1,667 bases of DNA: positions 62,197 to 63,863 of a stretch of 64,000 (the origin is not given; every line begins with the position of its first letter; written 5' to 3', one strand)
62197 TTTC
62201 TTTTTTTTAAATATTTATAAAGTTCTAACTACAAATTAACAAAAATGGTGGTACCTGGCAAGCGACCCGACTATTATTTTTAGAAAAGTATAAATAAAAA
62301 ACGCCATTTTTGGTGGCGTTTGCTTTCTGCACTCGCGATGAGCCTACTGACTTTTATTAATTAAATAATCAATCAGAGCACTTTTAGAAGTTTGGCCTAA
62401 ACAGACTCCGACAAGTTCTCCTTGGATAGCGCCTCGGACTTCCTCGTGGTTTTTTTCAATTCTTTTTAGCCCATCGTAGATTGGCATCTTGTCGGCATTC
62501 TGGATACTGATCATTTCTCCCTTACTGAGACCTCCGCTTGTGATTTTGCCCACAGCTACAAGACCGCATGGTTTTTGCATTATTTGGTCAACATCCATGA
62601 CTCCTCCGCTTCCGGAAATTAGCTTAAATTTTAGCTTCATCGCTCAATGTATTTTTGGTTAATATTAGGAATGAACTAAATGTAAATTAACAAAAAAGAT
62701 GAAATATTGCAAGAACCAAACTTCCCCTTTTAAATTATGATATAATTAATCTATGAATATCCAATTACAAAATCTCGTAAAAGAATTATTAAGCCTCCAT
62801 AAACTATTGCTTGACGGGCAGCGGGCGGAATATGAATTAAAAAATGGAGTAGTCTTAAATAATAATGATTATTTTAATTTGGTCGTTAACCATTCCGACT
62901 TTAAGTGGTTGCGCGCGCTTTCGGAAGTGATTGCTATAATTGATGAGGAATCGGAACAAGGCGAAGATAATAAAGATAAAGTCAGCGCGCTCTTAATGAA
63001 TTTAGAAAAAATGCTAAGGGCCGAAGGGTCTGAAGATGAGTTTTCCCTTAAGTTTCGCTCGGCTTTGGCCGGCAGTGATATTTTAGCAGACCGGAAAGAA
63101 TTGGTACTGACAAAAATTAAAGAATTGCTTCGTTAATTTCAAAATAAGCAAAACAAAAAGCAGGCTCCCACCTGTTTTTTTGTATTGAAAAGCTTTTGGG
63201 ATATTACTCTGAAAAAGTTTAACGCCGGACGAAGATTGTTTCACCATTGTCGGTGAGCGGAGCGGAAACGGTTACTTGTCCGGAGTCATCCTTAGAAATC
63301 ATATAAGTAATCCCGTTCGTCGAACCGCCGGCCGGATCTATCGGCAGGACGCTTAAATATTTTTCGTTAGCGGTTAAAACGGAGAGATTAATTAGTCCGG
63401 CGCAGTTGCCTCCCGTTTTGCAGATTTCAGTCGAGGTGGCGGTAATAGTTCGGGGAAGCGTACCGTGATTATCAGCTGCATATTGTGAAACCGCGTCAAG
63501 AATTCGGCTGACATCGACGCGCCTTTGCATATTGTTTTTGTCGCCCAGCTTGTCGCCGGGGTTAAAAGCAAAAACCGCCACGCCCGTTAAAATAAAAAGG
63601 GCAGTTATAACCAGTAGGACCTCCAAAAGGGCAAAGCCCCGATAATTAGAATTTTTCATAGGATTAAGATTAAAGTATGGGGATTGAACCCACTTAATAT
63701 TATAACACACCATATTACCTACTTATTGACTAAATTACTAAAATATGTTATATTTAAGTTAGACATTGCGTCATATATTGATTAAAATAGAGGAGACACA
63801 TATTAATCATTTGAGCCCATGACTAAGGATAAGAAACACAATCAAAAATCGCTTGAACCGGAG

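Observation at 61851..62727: Tandem duplication of a stand-alone EF-Tu-domain-II-like mini-protein, each with its own copied promoter and terminator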

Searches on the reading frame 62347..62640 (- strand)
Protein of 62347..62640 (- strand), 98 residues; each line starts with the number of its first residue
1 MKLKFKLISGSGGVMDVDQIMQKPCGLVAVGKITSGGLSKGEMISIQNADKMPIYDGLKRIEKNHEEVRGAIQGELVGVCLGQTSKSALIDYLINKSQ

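Call 4: search_protein_families(library=pfam, proteins=[window:62347-62640:-], max_evalue=10)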
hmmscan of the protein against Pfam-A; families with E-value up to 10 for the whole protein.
window:62347-62640:- (98 aa): 2 families
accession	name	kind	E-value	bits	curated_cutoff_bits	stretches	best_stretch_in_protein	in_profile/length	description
PF03144.31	GTP_EFTU_D2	-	4.6e-05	24.2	30.3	1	26-82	1-59/73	Elongation factor Tu domain 2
PF22042.2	EF-G_D2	-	0.073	13.6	27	1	23-79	13-68/84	Elongation factor G domain 2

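Call 5: search_protein_families(library=ncbifam, proteins=[window:62347-62640:-], max_evalue=10)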
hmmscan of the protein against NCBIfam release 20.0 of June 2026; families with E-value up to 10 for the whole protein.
window:62347-62640:- (98 aa): 3 families
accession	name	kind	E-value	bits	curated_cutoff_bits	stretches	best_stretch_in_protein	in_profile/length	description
NF008969.0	PRK12317.1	subfamily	8.6e-05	21.3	502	1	24-85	239-297/426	elongation factor 1-alpha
TIGR00483.1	EF-1_alpha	equivalog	0.0055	15.2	540.1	1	24-86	240-299/427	translation elongation factor EF-1 subunit alpha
NF041207.1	tRNA_bind_PBP11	equivalog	0.019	14.9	100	1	17-85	29-91/104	tRNA-binding protein Pbp11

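Call 30: find_related_loci(query=A3, collection=genome_contigs, flank=8000)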
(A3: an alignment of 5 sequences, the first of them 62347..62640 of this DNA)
Query A3 (98 aa) in genome_contigs; peptide patterns used: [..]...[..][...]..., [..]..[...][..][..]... (x = any residue, [..] = any of these).
78 stretches matched a pattern; 3 encode a relative of the query (tblastn E <= 1e-3); 3 distinct loci.
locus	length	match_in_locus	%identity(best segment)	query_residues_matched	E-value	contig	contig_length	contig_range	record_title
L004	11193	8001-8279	55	1-93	8e-28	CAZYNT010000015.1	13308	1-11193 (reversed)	MAG TPA_asm: uncultured Gammaproteobacteria bacterium isolate SRP263991_co4_298 genome assembly, contig: NODE_7057_lengt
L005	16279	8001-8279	42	1-93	5e-19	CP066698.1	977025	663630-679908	MAG: Candidatus Falkowbacteria bacterium isolate NC_groundwater_1683_Pr3_B-0.1um_40_26 chromosome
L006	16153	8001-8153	43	31-77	2e-5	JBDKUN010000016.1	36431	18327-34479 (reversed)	MAG: Armatimonadota bacterium isolate 8_bin.138 c_000000402211, whole genome shotgun sequence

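Call 34: search_protein_families(library=pfam, proteins=[L005:4536-6029:-, L005:6054-6812:-, L005:7021-7494:-, L005:7509-7892:-, L005:8285-8539:-, L005:8546-8845:-, L005:8866-9225:-, L005:9377-10891:-, L005:10920-11489:-, L005:11497-12567:-], max_evalue=0.01)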
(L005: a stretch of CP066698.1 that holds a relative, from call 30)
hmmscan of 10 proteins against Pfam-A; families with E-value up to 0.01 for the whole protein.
L005:4536-6029:- (497 aa): 2 families
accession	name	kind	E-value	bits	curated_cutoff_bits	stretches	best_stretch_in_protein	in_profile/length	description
PF00156.33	Pribosyltran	-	1.6e-07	31.2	26.3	1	314-447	5-133/158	Phosphoribosyl transferase domain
PF00215.30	OMPdecase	-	1e-05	26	27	1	68-229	52-210/221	Orotidine 5'-phosphate decarboxylase / HUMPS family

L005:6054-6812:- (252 aa): 1 family
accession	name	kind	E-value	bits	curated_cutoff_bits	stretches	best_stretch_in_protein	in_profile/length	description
PF07907.16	YibE_F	-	0.0014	18.6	27.2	1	7-86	37-116/241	YibE/F-like protein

L005:7021-7494:- (157 aa): 0 families

L005:7509-7892:- (127 aa): 0 families

L005:8285-8539:- (84 aa): 0 families

L005:8546-8845:- (99 aa): 0 families

L005:8866-9225:- (119 aa): 1 family
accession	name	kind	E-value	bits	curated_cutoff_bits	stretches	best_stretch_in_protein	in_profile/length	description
PF01545.26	Cation_efflux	-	0.0012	19.1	26.6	1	30-108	41-122/198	Cation efflux family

L005:9377-10891:- (504 aa): 0 families

L005:10920-11489:- (189 aa): 0 families

L005:11497-12567:- (356 aa): 1 family
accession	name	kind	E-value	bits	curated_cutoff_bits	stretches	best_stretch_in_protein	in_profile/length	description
PF00391.29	PEP-utilizers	-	2.3e-21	75.6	23.1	1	279-347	2-70/72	PEP-utilising enzyme, mobile domain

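Call 50: find_related_loci(query=A3, collection=metagenome_contigs, flank=5000)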
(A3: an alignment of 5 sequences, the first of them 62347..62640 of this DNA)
Query A3 (98 aa) in metagenome_contigs; peptide patterns used: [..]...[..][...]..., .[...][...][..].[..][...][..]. (x = any residue, [..] = any of these).
261 stretches matched a pattern; 5 encode a relative of the query (tblastn E <= 1e-3); 5 distinct loci.
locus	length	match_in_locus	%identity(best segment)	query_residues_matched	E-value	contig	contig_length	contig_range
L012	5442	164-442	58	1-93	2e-33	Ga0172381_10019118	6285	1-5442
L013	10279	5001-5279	54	1-93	6e-31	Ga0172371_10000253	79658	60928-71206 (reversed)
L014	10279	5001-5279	48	1-93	5e-29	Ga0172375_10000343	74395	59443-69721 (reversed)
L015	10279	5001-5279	51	1-93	6e-29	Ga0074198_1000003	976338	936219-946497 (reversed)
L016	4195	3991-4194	51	1-68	3e-21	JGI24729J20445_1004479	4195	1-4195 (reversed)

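Call 54: search_protein_families(library=padloc, proteins=[window:62347-62640:-], max_evalue=0.01)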
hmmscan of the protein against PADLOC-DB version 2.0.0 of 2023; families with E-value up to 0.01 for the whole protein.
window:62347-62640:- (98 aa): 0 families

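Call 60: search_protein_families(library=pfam, proteins=[L012:551-955:-, L012:1105-1767:-, L013:5478-6116:-, L013:3671-4930:+, L014:5373-6605:-, L014:3544-4836:-, L004:6462-7706:-], max_evalue=0.01)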
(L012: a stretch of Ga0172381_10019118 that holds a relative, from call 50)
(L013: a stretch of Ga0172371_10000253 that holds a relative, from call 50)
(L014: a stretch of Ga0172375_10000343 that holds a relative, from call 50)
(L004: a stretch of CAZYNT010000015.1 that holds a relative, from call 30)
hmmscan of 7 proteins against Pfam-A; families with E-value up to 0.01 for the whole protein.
L012:551-955:- (134 aa): 2 families
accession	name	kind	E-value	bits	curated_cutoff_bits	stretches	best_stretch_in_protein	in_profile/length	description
PF00293.34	NUDIX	-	2.2e-15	57.3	21.1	1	7-127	2-132/134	NUDIX domain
PF13869.12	NUDIX_2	-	0.00028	20.8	27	1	7-60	42-98/188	Nucleotide hydrolase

L012:1105-1767:- (220 aa): 3 families
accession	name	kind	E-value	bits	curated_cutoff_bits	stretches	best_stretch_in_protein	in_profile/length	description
PF25787.1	HTH_SB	-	1.4e-05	25.2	43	1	5-36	10-41/53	Sleeping Beauty transposase HTH domain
PF13936.12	HTH_38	-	3.7e-05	23.8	27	1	5-36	8-39/44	Helix-turn-helix domain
PF13384.12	HTH_23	-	0.0038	17.4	24.6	1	9-40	9-40/50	Homeodomain-like domain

L013:5478-6116:- (212 aa): 2 families
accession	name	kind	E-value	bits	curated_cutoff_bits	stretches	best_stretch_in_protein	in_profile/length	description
PF03703.20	bPH_2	-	1.1e-09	38.8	22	1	90-161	1-61/78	Bacterial PH domain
PF14470.12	bPH_3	-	0.0016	19.3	23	1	89-135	19-67/95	Bacterial PH domain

L013:3671-4930:+ (419 aa): 2 families
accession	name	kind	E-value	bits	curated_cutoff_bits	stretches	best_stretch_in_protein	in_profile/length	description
PF07690.21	MFS_1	-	1.8e-33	116.4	33.4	2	233-408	2-178/347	Major Facilitator Superfamily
PF13347.12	MFS_2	-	9.6e-07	28.1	27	1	40-381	19-385/427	MFS/sugar transport protein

L014:5373-6605:- (410 aa): 4 families
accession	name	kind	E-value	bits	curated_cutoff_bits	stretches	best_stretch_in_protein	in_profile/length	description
PF07690.21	MFS_1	-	1.8e-29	103.2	33.4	2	13-363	6-347/347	Major Facilitator Superfamily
PF11700.14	ATG22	-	1.2e-21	77.5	24.1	1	131-366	186-441/482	Vacuole effluxer Atg22 like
PF12832.13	MFS_1_like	-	9.9e-12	45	25.2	1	22-355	18-346/373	MFS_1 like family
PF13347.12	MFS_2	-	1.5e-11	44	27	1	11-368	9-379/427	MFS/sugar transport protein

L014:3544-4836:- (430 aa): 2 families
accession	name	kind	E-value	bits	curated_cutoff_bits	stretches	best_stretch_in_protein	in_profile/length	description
PF01687.23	Flavokinase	-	1.3e-27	96.9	19.6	1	315-429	5-123/124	Riboflavin kinase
PF00892.27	EamA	-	2.2e-26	93.2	28.2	2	171-304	2-131/135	EamA-like transporter family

L004:6462-7706:- (414 aa): 4 families
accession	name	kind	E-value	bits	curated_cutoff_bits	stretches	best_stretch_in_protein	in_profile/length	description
PF00575.29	S1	-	4.3e-39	133.2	22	4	204-267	2-65/74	S1 RNA binding domain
PF23459.1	S1_RRP5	-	1.4e-12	48.4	27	2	290-354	3-67/72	RRP5 S1 domain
PF21710.3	Spt6_S1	-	1.7e-05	25.4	27.5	0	210-268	20-79/91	Spt6, S1/OB domain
PF13509.12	S1_2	-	0.00027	21.4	21.8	0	207-240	2-35/61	S1 domain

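Call 74: find_related_loci(query=A3, collection=viral_contigs, flank=5000)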
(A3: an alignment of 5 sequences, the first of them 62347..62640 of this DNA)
Query A3 (98 aa) in viral_contigs; peptide patterns used: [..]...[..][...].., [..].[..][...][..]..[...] (x = any residue, [..] = any of these).
216 stretches matched a pattern, but none encodes a relative of the query by tblastn (E <= 1e-3).

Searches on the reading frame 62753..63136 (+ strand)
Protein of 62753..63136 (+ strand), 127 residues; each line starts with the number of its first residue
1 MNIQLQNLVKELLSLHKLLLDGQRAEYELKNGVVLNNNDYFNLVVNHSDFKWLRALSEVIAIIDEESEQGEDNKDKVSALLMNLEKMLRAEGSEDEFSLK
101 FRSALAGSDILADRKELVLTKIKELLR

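Call 10: search_protein_families(library=pfam, proteins=[window:62753-63136:+], max_evalue=0.01)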
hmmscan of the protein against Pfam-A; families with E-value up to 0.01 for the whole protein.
window:62753-63136:+ (127 aa): 0 families

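Call 39: find_homologous_proteins(query=window:62753-63133:+, max_evalue=0.001)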
Query window:62753-63133:+ (127 aa): 4 proteins with E <= 0.001 among 44 candidates.
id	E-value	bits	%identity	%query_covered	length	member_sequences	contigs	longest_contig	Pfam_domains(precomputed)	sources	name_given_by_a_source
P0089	3.8e-71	254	100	100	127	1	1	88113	-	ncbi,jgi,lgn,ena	ncbi:MAG: hypothetical protein WC467_04400 [Patescibacteria group bacterium]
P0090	7.5e-54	199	87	88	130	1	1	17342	-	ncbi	-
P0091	4.4e-24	103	46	97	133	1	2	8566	-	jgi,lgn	-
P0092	8.0e-22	95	51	83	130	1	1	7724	-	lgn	-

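Call 41: find_encoding_contigs(protein=P0090, flank=8000, max_places=3)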
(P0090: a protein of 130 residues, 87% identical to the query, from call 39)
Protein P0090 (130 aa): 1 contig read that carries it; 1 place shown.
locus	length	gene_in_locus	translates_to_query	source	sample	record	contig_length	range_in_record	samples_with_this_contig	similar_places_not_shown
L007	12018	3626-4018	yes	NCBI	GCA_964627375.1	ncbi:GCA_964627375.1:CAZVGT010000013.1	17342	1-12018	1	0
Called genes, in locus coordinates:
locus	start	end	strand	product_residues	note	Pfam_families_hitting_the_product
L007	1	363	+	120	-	?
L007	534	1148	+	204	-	-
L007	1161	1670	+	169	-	-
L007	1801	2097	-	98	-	PF03144:GTP_EFTU_D2 (weak)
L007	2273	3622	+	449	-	PF13506:Glyco_transf_21, PF00535:Glycos_transf_2, PF10111:Glyco_tranf_2_2, PF13641:Glyco_tranf_2_3, PF01644:Chitin_synth_1 (faint), PF13632:Glyco_trans_2_3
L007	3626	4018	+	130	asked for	-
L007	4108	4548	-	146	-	-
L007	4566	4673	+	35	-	-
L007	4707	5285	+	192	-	-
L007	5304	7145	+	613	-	-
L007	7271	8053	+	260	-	-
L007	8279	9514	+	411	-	-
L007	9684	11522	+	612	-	PF06480:FtsH_ext (weak), PF00004:AAA, PF07728:AAA_5 (weak), PF17862:AAA_lid_3, PF01434:Peptidase_M41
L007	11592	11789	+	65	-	PF01783:Ribosomal_L32p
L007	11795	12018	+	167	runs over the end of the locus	PF01029:NusB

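Call 42: find_encoding_contigs(protein=P0091, flank=6000, max_places=3)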
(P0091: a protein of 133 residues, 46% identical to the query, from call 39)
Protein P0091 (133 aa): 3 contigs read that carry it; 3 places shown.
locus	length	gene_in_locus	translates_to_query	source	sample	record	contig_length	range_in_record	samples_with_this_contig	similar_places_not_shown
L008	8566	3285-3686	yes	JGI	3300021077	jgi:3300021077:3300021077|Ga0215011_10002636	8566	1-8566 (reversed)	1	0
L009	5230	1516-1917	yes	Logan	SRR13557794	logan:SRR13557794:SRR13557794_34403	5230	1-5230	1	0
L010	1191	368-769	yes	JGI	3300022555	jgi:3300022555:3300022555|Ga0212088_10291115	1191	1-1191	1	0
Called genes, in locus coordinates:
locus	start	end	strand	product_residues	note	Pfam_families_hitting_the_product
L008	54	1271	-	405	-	PF00872:Transposase_mut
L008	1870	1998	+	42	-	-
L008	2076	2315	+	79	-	-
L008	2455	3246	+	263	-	PF14681:UPRTase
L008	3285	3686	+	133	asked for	-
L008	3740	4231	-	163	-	-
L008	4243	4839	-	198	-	-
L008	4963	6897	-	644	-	PF00270:DEAD, PF04851:ResIII, PF16203:ERCC3_RAD25_C (faint), PF00271:Helicase_C, PF22590:Cas3-like_C_2 (weak)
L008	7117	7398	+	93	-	-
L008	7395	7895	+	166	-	-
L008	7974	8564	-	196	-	?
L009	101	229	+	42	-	-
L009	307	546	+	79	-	-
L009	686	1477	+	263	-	PF14681:UPRTase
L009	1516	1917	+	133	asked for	-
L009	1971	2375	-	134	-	-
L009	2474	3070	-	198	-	-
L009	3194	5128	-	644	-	PF00270:DEAD, PF04851:ResIII, PF16203:ERCC3_RAD25_C (faint), PF00271:Helicase_C, PF22590:Cas3-like_C_2 (weak)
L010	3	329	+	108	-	PF14681:UPRTase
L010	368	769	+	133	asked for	-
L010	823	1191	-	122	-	?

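Call 43: find_encoding_contigs(protein=P0092, flank=6000, max_places=3)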
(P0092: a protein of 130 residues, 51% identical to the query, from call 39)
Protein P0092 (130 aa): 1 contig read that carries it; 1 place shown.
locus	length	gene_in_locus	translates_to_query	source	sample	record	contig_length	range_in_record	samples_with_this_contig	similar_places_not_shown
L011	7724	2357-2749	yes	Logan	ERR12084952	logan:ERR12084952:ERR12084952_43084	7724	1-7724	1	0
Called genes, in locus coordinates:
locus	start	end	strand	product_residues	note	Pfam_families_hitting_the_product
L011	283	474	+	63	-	-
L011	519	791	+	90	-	-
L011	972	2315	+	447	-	PF13506:Glyco_transf_21, PF00535:Glycos_transf_2, PF10111:Glyco_tranf_2_2, PF13641:Glyco_tranf_2_3, PF03142:Chitin_synth_2 (weak), PF13632:Glyco_trans_2_3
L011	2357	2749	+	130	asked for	-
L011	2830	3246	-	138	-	-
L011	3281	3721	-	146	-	-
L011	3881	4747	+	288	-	-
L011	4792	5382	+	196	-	-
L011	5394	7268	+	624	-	-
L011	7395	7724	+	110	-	?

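Call 54: search_protein_families(library=padloc, proteins=[window:62753-63133:+], max_evalue=0.01)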
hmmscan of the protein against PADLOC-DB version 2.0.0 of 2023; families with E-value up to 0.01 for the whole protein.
window:62753-63133:+ (127 aa): 0 families

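Call 60: search_protein_families(library=pfam, proteins=[L011:2830-3246:-, L008:3740-4231:-, L009:1971-2375:-], max_evalue=0.01)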
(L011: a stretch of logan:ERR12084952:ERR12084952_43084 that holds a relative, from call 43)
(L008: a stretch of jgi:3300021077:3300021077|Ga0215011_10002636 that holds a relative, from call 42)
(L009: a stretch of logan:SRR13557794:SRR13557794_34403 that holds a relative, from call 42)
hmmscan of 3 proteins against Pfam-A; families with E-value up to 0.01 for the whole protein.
L011:2830-3246:- (138 aa): 1 family
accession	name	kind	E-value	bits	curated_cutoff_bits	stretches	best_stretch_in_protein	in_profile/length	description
PF03144.31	GTP_EFTU_D2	-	0.00042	21.1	30.3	1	65-117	1-56/73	Elongation factor Tu domain 2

L008:3740-4231:- (163 aa): 0 families

L009:1971-2375:- (134 aa): 0 families

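Call 65: predict_structure(alignment_id=A6)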
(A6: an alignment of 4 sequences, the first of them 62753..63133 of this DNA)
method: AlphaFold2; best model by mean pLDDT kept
length: 127 residues; sequences in the alignment: 4
mean_pLDDT: 90.0   pTM: 0.82
mean pLDDT of the five models: 90.0, 89.8, 89.7, 89.6, 88.6
residues with pLDDT >= 90: 91; 70-90: 32; 50-70: 4; < 50: 0
segments of 3 or more residues with pLDDT < 50: none
pLDDT, mean of each block of 10 residues (from residue 1): 89 95 93 90 90 92 86 82 91 86 92 95 92
secondary structure, 60 per line:
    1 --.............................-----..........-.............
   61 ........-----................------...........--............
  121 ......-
elements in order: H3-31 H37-46 H48-68 H74-89 H96-106 H109-126

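Call 69: fold_search(model_id=the predicted structure, library=pdb)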
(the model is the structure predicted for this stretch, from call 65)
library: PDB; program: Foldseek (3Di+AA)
matches with E <= 10: 264; with E <= 0.001: 0
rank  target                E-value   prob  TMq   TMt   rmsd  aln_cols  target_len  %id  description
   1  3caz_B                3.9e-01  0.18  0.24  0.18  23.5       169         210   15  Crystal structure of a BAR protein from Galdieria sulphuraria (released 2008-03-04)
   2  5m30_B                6.9e-01  0.38  0.33  0.14   9.4       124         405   22  Structure of TssK from T6SS EAEC in complex with nanobody nb18 (released 2017-06-21)
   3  6z0c_C                7.3e-01  0.54  0.41  0.28  11.1       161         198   14  Structure of in silico modelled artificial Maquette-3 protein (released 2021-03-17)
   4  6ei0_Q                8.5e-01  0.89  0.55  0.58   6.4       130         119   14  Cytosolic copper storage protein Csp from Streptomyces lividans: apo form (released 2018-10-10)
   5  6q6b_A                8.5e-01  0.87  0.53  0.52   6.3       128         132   14  Structure of the copper storage protein, Ccsp, from Streptomyces lividans loaded with 10 copper equivalents (released 2019-07-10)
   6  8wdf                  9.4e-01  0.69  0.49  0.28   6.5       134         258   10  Chemoreceptor PilJ from Pseudomonas aeruginosa PA14 (released 2024-07-24)
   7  6ei0_G                9.9e-01  0.85  0.55  0.59   6.3       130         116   12  Cytosolic copper storage protein Csp from Streptomyces lividans: apo form (released 2018-10-10)
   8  6ei0_N                9.9e-01  0.85  0.55  0.59   6.3       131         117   13  Cytosolic copper storage protein Csp from Streptomyces lividans: apo form (released 2018-10-10)
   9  6n63                  9.9e-01  0.69  0.49  0.45   9.8       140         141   11  Crystal structure of an Iron binding protein (released 2019-07-17)
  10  6z0c_B                9.9e-01  0.66  0.48  0.34  10.6       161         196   14  Structure of in silico modelled artificial Maquette-3 protein (released 2021-03-17)
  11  6q58_A                1.2e+00  0.84  0.55  0.57   6.2       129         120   12  Copper loading to a cytosolic copper storage protein from Streptomyces lividans (five coppers) (released 2019-07-10)
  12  6q6b_B                1.2e+00  0.80  0.54  0.57   6.3       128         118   14  Structure of the copper storage protein, Ccsp, from Streptomyces lividans loaded with 10 copper equivalents (released 2019-07-10)
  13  6z0c_A                1.2e+00  0.41  0.41  0.28  11.1       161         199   14  Structure of in silico modelled artificial Maquette-3 protein (released 2021-03-17)
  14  6z0c_D                1.2e+00  0.25  0.35  0.27  10.2       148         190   18  Structure of in silico modelled artificial Maquette-3 protein (released 2021-03-17)
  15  1u89_MODEL_1_A        1.2e+00  0.21  0.31  0.29   9.2       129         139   16  Solution structure of VBS2 fragment of talin (released 2005-01-18)
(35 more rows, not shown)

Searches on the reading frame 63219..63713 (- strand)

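Call 10: search_protein_families(library=pfam, proteins=[window:63219-63713:-], max_evalue=0.01)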
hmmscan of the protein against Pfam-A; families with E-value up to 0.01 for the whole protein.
window:63219-63713:- (164 aa): 1 family
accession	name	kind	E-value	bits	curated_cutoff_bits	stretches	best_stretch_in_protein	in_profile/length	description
PF07963.17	N_methyl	-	0.0017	18.3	21.2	1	22-46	2-26/27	Prokaryotic N-terminal methylation motif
